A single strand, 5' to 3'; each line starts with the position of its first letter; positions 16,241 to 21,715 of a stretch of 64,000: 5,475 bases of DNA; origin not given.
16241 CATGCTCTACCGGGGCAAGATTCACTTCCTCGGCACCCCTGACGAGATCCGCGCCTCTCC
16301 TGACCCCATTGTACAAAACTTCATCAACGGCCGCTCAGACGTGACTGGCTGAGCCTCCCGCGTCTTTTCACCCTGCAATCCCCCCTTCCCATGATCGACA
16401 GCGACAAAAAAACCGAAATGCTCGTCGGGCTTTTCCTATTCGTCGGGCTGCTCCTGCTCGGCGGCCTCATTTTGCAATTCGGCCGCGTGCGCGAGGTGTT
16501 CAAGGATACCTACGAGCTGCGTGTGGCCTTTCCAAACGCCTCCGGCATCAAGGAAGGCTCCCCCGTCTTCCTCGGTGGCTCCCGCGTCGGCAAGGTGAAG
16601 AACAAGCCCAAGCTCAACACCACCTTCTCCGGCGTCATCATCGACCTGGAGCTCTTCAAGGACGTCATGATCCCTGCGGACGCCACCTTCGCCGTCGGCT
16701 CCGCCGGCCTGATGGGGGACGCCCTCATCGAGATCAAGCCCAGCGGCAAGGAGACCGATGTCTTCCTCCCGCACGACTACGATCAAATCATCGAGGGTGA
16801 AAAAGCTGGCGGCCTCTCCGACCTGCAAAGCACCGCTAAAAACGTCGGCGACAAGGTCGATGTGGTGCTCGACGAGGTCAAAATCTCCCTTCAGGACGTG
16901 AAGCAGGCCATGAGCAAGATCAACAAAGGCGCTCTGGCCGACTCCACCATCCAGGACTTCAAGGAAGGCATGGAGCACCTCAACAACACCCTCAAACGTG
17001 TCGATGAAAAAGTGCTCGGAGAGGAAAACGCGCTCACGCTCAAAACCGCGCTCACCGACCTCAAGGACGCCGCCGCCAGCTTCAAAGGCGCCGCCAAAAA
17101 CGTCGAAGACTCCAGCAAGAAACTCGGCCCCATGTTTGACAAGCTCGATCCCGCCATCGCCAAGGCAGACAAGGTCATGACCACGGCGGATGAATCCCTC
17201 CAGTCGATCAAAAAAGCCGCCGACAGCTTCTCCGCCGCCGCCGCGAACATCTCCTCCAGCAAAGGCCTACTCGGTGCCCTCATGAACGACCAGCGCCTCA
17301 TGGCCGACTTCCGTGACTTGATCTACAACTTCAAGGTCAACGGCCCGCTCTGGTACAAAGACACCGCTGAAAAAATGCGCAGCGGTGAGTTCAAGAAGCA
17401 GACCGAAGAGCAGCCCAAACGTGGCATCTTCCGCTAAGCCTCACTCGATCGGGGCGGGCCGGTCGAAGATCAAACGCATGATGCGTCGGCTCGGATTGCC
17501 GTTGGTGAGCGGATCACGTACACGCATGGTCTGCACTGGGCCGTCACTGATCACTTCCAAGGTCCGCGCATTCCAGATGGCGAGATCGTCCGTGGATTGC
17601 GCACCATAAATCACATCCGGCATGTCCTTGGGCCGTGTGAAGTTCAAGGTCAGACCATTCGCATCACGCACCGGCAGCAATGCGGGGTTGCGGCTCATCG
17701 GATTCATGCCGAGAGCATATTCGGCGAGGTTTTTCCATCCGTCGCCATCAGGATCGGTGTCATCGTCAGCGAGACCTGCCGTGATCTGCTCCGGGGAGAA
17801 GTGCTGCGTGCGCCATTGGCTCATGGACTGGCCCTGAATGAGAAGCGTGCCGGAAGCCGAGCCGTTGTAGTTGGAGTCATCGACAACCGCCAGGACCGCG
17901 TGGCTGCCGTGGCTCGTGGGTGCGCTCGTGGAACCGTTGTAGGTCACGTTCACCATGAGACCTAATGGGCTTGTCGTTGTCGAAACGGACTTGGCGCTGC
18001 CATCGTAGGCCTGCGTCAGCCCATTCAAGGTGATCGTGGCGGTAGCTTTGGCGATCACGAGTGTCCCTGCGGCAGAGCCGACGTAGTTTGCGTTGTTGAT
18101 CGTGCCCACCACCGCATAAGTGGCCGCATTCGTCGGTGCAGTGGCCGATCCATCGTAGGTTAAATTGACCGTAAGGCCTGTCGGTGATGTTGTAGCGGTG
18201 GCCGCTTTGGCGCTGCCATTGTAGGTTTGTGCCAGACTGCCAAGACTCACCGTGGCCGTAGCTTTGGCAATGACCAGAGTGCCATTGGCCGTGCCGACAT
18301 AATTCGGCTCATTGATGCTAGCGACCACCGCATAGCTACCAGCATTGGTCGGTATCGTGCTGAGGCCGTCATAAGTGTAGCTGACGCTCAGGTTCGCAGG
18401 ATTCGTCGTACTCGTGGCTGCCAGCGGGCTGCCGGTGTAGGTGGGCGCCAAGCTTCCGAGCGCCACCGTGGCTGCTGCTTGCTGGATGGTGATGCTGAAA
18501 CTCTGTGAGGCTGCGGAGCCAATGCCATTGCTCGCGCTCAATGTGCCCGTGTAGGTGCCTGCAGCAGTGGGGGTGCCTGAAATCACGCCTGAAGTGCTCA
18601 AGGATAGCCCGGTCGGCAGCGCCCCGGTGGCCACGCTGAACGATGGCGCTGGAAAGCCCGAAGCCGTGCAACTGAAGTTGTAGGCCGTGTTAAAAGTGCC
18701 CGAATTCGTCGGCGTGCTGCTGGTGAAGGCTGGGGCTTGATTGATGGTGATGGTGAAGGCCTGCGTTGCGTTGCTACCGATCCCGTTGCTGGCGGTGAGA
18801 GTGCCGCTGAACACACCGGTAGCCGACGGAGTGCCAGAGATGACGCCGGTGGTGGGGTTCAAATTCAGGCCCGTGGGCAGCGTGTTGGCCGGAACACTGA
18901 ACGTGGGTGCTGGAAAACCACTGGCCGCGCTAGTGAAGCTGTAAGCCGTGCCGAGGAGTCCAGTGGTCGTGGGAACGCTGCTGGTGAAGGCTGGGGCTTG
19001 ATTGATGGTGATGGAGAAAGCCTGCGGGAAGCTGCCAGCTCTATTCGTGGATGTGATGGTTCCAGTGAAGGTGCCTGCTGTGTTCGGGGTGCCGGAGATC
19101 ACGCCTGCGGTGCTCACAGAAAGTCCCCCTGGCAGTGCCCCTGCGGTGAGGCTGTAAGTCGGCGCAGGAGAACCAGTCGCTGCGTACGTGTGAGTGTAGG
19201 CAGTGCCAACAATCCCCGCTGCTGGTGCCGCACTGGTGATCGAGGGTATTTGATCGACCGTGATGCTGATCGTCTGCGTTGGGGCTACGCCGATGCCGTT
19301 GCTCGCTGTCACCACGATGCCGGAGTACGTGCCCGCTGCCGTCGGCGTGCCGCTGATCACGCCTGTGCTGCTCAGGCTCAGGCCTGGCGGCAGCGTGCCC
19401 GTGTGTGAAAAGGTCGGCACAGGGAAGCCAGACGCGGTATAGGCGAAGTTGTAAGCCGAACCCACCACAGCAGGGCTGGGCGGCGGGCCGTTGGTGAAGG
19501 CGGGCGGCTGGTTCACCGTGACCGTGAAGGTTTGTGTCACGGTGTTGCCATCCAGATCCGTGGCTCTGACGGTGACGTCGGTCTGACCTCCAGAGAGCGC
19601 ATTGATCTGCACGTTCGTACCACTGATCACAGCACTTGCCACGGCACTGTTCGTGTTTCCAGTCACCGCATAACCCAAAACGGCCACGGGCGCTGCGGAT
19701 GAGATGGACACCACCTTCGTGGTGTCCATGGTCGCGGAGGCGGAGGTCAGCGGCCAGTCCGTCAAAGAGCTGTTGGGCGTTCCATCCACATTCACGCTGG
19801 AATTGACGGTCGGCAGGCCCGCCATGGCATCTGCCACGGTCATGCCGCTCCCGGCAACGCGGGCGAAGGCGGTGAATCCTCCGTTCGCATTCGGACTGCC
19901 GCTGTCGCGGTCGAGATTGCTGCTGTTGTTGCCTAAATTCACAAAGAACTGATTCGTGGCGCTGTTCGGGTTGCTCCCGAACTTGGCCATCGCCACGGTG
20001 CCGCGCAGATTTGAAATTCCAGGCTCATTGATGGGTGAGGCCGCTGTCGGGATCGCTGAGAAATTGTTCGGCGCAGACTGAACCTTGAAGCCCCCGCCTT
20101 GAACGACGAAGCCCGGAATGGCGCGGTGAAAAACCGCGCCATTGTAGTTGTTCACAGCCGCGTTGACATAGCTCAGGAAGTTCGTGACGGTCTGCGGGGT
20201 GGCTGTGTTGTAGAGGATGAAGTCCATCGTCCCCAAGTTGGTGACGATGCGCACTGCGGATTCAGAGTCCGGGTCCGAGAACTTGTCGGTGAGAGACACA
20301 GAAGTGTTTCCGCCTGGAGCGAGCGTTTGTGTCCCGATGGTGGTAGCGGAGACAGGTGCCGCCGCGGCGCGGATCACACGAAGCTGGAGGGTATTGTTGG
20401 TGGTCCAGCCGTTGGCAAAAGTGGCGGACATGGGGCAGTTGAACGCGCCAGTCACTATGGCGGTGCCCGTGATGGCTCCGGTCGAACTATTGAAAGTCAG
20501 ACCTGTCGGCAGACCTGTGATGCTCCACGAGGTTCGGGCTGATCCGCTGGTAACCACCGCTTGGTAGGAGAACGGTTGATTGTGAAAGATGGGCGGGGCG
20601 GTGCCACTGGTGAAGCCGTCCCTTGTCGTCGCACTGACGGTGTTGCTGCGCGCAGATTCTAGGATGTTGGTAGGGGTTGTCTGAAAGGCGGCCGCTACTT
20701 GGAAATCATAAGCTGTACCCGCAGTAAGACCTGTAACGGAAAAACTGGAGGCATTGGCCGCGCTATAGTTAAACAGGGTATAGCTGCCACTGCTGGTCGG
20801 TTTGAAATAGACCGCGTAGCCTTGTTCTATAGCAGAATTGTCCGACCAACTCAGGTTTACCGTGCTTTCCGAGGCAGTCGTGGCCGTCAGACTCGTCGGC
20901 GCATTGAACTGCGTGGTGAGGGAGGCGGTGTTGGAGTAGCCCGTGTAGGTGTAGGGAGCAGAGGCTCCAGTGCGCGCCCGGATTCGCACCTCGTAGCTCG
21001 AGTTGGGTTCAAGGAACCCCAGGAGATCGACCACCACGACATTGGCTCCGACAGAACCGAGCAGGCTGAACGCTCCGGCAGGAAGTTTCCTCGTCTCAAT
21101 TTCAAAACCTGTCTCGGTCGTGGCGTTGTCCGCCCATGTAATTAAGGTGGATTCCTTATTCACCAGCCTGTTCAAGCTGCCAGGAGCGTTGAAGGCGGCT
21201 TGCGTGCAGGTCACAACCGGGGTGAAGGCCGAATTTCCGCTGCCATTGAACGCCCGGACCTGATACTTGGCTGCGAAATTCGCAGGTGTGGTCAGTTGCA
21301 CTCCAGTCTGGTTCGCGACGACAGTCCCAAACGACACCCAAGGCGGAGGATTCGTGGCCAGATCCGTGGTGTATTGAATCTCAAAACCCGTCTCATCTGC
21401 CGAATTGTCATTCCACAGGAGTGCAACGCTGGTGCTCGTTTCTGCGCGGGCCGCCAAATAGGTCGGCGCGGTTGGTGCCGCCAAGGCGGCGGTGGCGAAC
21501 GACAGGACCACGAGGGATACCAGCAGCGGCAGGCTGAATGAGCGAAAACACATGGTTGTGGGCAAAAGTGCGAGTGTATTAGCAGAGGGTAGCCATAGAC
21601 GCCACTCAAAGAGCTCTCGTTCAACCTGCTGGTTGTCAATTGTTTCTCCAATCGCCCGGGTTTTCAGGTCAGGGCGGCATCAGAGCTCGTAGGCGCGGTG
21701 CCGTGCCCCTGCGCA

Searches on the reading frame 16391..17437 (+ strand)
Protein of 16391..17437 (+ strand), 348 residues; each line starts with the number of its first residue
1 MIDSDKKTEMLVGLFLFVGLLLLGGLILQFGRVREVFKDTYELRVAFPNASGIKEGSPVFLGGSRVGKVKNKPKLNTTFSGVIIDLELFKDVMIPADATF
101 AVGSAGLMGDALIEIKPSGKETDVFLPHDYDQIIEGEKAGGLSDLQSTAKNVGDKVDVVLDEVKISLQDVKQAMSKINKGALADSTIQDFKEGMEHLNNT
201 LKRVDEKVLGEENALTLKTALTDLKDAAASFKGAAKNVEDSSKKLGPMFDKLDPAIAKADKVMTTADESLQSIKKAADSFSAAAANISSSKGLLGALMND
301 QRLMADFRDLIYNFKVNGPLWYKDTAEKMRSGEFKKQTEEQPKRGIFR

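Call 72: search_protein_families(library=pfam, proteins=[window:16391-17437:+], max_evalue=0.00001)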
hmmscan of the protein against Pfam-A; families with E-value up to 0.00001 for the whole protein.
window:16391-17437:+ (348 aa): 1 family
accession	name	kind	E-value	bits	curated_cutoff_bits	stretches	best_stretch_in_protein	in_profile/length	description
PF02470.25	MlaD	-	2.2e-13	50.7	25.1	1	40-117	2-80/81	MlaD protein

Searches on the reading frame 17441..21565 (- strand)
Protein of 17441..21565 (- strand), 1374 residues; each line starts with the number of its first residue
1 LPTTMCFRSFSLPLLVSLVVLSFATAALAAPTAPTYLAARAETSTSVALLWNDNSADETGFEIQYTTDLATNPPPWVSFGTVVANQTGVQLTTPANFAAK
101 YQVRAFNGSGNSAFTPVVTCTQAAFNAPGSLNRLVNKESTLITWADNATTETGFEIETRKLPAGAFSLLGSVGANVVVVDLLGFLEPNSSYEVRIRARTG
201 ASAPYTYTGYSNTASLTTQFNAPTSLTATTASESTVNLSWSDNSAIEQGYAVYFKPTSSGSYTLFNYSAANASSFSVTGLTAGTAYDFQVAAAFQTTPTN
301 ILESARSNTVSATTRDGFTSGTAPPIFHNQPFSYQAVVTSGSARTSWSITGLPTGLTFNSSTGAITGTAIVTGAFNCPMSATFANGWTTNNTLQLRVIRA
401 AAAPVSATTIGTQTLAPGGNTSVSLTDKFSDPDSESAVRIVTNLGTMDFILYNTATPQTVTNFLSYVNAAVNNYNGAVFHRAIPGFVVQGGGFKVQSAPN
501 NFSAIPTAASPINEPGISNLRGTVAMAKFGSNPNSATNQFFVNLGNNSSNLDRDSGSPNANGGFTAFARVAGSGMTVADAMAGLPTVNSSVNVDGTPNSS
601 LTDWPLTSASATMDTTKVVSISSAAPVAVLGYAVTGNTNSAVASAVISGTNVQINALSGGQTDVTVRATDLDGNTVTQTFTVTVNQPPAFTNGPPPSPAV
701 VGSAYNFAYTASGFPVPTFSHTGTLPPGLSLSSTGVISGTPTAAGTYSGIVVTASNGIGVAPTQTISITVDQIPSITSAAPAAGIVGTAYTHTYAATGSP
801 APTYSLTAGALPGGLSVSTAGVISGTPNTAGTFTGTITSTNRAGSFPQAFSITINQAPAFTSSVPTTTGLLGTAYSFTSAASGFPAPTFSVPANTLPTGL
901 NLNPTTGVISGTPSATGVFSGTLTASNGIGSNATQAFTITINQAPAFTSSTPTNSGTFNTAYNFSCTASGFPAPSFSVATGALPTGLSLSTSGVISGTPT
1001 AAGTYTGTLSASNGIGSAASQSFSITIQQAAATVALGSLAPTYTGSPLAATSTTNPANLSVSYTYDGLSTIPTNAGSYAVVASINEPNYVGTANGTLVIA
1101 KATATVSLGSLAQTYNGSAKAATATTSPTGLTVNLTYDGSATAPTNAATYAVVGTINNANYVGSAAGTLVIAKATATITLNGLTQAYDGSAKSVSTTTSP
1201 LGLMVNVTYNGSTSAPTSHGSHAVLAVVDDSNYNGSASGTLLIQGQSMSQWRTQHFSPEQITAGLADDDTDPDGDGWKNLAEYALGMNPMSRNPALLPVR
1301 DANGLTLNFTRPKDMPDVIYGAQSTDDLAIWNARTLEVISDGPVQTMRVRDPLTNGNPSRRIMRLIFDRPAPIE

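Call 72: search_protein_families(library=pfam, proteins=[window:17441-21565:-], max_evalue=0.00001)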
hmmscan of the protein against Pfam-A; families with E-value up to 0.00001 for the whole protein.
window:17441-21565:- (1374 aa): 4 families
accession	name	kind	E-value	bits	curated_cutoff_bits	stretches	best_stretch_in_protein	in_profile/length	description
PF18887.5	MBG_3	-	8.2e-75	247.3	25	3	1104-1175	1-72/72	MBG domain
PF05345.18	He_PIG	-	1.6e-37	128.3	24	5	858-942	2-96/96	Putative Ig domain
PF00160.26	Pro_isomerase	-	1e-27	97.8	21.7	1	438-588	2-144/159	Cyclophilin type peptidyl-prolyl cis-trans isomerase/CLD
PF00041.27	fn3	-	5.7e-19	68.6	25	1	222-294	2-70/84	Fibronectin type III domain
